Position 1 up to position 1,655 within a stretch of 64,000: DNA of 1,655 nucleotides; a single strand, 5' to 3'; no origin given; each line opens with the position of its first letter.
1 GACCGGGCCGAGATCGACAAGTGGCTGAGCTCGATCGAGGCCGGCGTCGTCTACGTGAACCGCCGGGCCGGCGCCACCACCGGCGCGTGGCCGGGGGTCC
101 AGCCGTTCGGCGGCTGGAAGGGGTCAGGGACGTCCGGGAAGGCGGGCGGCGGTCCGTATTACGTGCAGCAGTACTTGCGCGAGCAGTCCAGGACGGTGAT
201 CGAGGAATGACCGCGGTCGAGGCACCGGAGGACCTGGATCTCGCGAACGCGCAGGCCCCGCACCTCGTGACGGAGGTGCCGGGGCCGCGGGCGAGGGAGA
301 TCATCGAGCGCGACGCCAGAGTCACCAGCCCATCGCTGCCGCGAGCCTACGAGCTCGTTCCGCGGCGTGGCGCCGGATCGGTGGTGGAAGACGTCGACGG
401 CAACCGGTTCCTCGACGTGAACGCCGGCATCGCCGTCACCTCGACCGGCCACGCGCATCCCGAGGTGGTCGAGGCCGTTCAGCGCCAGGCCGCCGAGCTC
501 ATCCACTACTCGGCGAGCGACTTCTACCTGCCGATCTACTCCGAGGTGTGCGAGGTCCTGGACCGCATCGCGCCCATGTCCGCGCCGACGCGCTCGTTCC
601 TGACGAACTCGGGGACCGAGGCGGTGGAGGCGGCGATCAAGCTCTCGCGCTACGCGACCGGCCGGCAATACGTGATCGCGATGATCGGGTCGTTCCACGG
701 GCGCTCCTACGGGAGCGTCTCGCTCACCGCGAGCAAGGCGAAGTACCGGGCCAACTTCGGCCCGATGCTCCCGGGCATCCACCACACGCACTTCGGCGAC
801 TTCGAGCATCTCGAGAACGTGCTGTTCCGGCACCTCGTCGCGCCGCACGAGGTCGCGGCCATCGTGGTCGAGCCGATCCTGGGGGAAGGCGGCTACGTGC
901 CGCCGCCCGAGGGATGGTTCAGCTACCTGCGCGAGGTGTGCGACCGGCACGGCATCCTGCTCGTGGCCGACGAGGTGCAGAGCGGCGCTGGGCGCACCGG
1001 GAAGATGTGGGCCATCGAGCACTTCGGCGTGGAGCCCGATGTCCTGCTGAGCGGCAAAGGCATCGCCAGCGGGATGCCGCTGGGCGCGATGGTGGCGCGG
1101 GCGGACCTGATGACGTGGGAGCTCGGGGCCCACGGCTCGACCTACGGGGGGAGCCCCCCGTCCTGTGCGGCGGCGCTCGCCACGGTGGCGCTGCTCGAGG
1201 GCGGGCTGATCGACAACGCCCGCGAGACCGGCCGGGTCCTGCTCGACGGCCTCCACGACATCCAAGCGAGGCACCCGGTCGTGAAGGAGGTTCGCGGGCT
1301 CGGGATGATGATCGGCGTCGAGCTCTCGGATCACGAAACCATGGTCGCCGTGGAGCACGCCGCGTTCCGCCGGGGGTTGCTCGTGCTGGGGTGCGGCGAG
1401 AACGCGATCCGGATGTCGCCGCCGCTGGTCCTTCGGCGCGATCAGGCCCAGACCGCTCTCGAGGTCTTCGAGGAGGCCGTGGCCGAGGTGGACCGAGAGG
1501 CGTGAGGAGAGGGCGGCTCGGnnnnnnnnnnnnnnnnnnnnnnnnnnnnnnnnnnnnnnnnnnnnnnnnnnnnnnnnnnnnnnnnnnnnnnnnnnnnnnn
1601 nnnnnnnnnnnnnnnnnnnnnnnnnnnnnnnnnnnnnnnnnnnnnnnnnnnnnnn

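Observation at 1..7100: Seven-gene, fully translationally coupled catabolic operon (ALDH, GabT-like AT, CoA-transferase A and B, second AT, HDAC-family deacetylase, pyruvate kinase), probably for diamine or omega-amino-acid catabolism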

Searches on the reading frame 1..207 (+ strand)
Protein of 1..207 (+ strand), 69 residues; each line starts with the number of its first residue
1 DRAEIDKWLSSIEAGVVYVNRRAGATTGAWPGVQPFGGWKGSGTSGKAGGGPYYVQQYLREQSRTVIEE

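Call 5: search_protein_families(library=pfam, proteins=[window:1-207:+])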
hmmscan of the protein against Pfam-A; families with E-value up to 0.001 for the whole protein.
window:1-207:+ (69 aa): 1 family
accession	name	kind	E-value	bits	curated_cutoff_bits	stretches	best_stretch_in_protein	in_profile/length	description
PF00171.27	Aldedh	-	1e-07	31.3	23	1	2-62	405-459/461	Aldehyde dehydrogenase family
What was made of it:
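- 1..210 (+): 3' end (69 codons plus the TGA stop) of the first operon gene, a P5C-dehydrogenase-like aldehyde dehydrogenase. The gene start lies upstream of the window. Pfam Aldedh 1e-07 (call 5).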

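Call 6: search_protein_families(library=ncbifam, proteins=[window:1-207:+])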
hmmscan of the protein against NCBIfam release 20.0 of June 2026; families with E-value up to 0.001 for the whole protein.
window:1-207:+ (69 aa): 6 families
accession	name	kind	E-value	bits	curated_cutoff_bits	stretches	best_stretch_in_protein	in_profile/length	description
NF008869.0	PRK11904.1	equivalog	8.4e-12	43.7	747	1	6-66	970-1026/1042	bifunctional proline dehydrogenase/L-glutamate gamma-semialdehyde dehydrogenase PutA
TIGR01237.1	D1pyr5carbox2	equivalog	1.2e-10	40.8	659.65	1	2-67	449-508/511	L-glutamate gamma-semialdehyde dehydrogenase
NF002852.0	PRK03137.1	subfamily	4.4e-10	38.9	648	1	2-63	452-509/514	L-glutamate gamma-semialdehyde dehydrogenase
TIGR01238.1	D1pyr5carbox3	equivalog_domain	7.6e-10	37.9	485.2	1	9-62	450-499/500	L-glutamate gamma-semialdehyde dehydrogenase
NF008772.0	PRK11809.1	equivalog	3e-09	35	1750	1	5-65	1057-1113/1318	trifunctional transcriptional regulator/proline dehydrogenase/L-glutamate gamma-semialdehyde dehydrogenase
TIGR01236.1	D1pyr5carbox1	equivalog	9.1e-06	24.5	613.6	1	12-63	469-516/533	L-glutamate gamma-semialdehyde dehydrogenase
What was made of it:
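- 1..210 (+): NCBIfam best hits are PutA/P5CDH C-termini (call 6).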

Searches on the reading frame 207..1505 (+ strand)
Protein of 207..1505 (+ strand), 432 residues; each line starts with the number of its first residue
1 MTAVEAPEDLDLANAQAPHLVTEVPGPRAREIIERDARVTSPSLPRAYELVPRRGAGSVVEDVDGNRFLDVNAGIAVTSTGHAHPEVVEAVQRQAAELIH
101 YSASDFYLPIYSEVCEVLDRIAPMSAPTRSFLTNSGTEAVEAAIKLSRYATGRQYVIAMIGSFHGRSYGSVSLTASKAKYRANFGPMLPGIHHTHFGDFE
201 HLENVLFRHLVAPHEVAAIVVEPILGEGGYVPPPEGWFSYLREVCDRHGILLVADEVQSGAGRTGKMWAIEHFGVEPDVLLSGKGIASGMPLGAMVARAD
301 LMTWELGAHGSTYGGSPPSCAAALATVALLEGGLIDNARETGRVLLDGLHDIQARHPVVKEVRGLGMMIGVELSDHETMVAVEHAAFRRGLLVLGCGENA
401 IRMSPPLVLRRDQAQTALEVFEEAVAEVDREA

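Call 5: search_protein_families(library=pfam, proteins=[window:207-1502:+])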
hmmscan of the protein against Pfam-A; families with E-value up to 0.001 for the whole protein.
window:207-1502:+ (432 aa): 1 family
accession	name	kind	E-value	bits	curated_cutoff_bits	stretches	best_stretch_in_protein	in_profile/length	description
PF00202.27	Aminotran_3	-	1.6e-114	383.2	30.5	1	50-425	11-403/403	Aminotransferase class-III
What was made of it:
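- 207..1505 (+): AT1, a class-III aminotransferase (432 aa) of the archaeal-type ornithine/lysine omega-aminotransferase group. Its ATG overlaps the ALDH stop (ATGA). Aminotran_3 1.6e-114 (call 5).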

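Call 6: search_protein_families(library=ncbifam, proteins=[window:207-1502:+])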
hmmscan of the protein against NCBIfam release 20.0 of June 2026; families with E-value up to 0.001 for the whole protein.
window:207-1502:+ (432 aa): 69 families (the best 25 are shown)
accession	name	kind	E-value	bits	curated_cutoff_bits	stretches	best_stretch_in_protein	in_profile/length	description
NF004426.0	PRK05769.1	equivalog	5.2e-161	536.3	552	1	15-428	3-440/441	acetyl ornithine aminotransferase family protein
NF005993.0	PRK08117.1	subfamily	3.1e-127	424.8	574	1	30-429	6-431/433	aspartate aminotransferase family protein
TIGR00707.1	argD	subfamily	4.8e-109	364.7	410.05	1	49-425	10-380/381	acetylornithine/succinylornithine family transaminase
NF002874.0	PRK03244.1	equivalog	1.5e-108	363.2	457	1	53-429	30-396/399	acetylornithine transaminase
NF004714.0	PRK06058.1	subfamily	5.9e-104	348.2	639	2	210-427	218-446/447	4-aminobutyrate--2-oxoglutarate transaminase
TIGR00700.1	GABAtrnsam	equivalog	3e-101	339.1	506.65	1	44-426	11-419/420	4-aminobutyrate--2-oxoglutarate transaminase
NF002325.0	PRK01278.1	subfamily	7.5e-96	321.1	372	1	49-430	14-391/395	acetylornithine transaminase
NF006228.0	PRK08360.1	equivalog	2.7e-94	316.3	608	1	29-430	3-429/443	aspartate aminotransferase family protein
NF008570.0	PRK11522.1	equivalog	2.3e-93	313.3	612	1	54-430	74-459/464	putrescine aminotransferase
NF006368.0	PRK08593.1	equivalog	3.6e-93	312.6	570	1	29-430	6-434/448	aspartate aminotransferase family protein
NF002797.0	PRK02936.1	equivalog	8.7e-92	307.8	496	1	53-427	16-379/385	acetylornithine transaminase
NF004171.0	PRK05639.1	equivalog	2.5e-91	306.8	639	1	17-426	3-442/457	alanine/serine racemase family protein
NF003468.0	PRK05093.1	subfamily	2.9e-88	296.3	522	1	48-428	23-402/405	acetylornithine/succinyldiaminopimelate transaminase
NF005692.0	PRK07495.1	equivalog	3.2e-87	292.9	724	1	53-429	27-423/425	4-aminobutyrate--2-oxoglutarate transaminase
TIGR03246.1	arg_catab_astC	subfamily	1.5e-85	287.6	609.95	1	49-428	18-396/397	acetylornithine/succinylornithine family transaminase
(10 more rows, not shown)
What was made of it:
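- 207..1505 (+): NF004426 scores 536 bits against a 552 cut-off; GabT TIGR00700 scores 339 against 507 (call 6).
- On 4-aminobutyrate aminotransferase (GabT): Its best model is NF004426 at 536 bits against a 552 cut-off (call 6).
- Closest known: Pyrococcus horikoshii PH1423 / Thermococcus TK2101 ornithine omega-aminotransferases. Different: The organism is bacterial, and AT1 scores just under the NF004426 cut-off (536 against 552; call 6).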

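Call 7: find_encoding_contigs(protein=window:207-1505:+, flank=10000, max_places=6)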
Protein window:207-1505:+ (432 aa): no gene with exactly this product is on record in the collection.

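Call 17: search_solved_structures(query=window:207-1502:+, max_evalue=1e-40)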
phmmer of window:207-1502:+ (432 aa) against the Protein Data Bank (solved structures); distinct sequences matched with E-value up to 1e-40: 91 (the best 60 are shown).
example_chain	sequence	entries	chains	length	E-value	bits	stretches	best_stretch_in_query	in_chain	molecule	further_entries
7vno_A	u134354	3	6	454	1.5e-104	353.4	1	200-428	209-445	454aa long hypothetical 4-aminobutyrate aminotransferase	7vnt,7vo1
9wqz_A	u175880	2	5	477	2.5e-87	296.7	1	200-427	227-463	Alanine/serine racemase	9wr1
2eo5_A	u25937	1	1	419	7.7e-84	285.2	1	200-425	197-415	419aa long hypothetical aminotransferase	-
3oks_A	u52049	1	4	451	6.4e-81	275.6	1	15-425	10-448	4-aminobutyrate transaminase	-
3r4t_A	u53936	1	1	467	4.1e-78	266.3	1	210-421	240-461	4-aminobutyrate aminotransferase GabT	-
6wop_A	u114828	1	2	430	1.3e-77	264.7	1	55-426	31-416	4-aminobutyrate transaminase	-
4ysn_A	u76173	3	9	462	7.8e-77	262.1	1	31-429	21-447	Putative 4-aminobutyrate aminotransferase | Isoleucine 2-epimerase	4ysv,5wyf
5wya_A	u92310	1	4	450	9.1e-77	261.9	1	45-429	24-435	Isoleucine 2-epimerase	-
5ll2_A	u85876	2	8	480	1e-76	261.8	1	44-429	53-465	Isoleucine 2-epimerase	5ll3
1sf2_A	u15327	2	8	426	7e-76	259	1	31-426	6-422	4-aminobutyrate aminotransferase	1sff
8ht2_A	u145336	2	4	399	1.1e-75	258.4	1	49-426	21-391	Acetylornithine aminotransferase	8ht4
5h7d_A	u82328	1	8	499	2.1e-75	257.4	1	55-428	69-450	Putrescine aminotransferase,Immunoglobulin G-binding protein A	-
5x3f_A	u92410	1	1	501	2.2e-75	257.3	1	55-428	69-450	Putrescine aminotransferase,Immunoglobulin G-binding protein A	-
4uox_A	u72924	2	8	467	2.4e-75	257.2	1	55-426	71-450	PUTRESCINE AMINOTRANSFERASE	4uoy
1szu_A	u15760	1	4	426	2.6e-75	257.1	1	31-426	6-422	4-aminobutyrate aminotransferase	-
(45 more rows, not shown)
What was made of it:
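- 207..1505 (+): The best PDB hit is 7vno (PH1423), 1.5e-104 (call 17).
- Closest known: Pyrococcus horikoshii PH1423 / Thermococcus TK2101 ornithine omega-aminotransferases. Same: PH1423 is the best solved relative of AT1 (7vno, 1.5e-104; call 17).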
